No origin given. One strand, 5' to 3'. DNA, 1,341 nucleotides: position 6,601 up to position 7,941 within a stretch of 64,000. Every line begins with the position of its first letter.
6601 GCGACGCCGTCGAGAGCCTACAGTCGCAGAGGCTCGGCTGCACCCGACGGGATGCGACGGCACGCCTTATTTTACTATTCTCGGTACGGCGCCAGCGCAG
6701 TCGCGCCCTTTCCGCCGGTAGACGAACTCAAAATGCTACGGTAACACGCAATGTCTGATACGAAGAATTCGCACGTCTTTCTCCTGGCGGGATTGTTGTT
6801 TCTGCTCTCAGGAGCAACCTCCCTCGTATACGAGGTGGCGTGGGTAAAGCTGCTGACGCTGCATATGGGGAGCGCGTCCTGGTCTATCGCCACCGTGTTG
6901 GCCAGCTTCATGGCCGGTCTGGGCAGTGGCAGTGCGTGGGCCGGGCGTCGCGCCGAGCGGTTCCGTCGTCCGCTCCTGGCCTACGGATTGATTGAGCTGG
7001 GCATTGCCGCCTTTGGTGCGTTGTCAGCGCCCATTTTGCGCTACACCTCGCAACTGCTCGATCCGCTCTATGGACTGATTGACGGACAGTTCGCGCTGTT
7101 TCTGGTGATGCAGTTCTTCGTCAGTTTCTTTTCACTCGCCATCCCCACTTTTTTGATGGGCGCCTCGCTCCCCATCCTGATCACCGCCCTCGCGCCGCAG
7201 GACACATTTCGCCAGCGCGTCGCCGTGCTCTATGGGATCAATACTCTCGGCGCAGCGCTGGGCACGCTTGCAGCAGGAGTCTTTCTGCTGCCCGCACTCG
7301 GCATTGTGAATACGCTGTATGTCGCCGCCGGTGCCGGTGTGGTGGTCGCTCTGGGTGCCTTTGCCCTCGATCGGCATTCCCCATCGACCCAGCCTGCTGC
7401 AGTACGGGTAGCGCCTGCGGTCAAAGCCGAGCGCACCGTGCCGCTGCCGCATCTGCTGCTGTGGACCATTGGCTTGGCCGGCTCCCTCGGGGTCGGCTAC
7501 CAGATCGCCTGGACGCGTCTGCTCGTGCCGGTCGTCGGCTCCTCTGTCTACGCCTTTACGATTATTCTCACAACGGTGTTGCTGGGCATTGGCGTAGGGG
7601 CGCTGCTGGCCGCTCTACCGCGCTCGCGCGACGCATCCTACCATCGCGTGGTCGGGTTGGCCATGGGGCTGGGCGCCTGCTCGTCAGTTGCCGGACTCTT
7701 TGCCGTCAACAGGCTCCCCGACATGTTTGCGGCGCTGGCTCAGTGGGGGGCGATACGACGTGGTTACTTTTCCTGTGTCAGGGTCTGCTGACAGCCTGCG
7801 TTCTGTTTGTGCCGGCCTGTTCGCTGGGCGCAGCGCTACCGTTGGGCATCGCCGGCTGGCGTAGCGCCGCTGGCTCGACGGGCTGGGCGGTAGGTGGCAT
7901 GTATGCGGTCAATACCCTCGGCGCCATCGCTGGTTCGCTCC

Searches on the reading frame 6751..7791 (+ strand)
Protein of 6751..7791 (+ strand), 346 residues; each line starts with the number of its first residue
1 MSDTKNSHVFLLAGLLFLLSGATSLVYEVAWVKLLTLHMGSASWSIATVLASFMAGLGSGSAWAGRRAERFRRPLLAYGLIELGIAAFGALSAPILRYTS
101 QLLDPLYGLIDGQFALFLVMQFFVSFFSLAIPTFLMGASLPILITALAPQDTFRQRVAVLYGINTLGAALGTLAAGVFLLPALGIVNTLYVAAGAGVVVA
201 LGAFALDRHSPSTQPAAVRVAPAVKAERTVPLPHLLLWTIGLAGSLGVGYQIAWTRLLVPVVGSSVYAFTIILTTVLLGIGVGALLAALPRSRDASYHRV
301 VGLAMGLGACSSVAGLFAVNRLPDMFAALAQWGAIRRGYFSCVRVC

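Call 81: search_protein_families(library=pfam, proteins=[window:6751-7791:+], max_evalue=0.001)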
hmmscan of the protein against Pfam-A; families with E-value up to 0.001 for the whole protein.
window:6751-7791:+ (346 aa): 1 family
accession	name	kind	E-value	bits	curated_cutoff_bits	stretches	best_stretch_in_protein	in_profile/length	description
PF07690.21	MFS_1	-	7.8e-06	25.5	33.4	1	12-320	4-290/347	Major Facilitator Superfamily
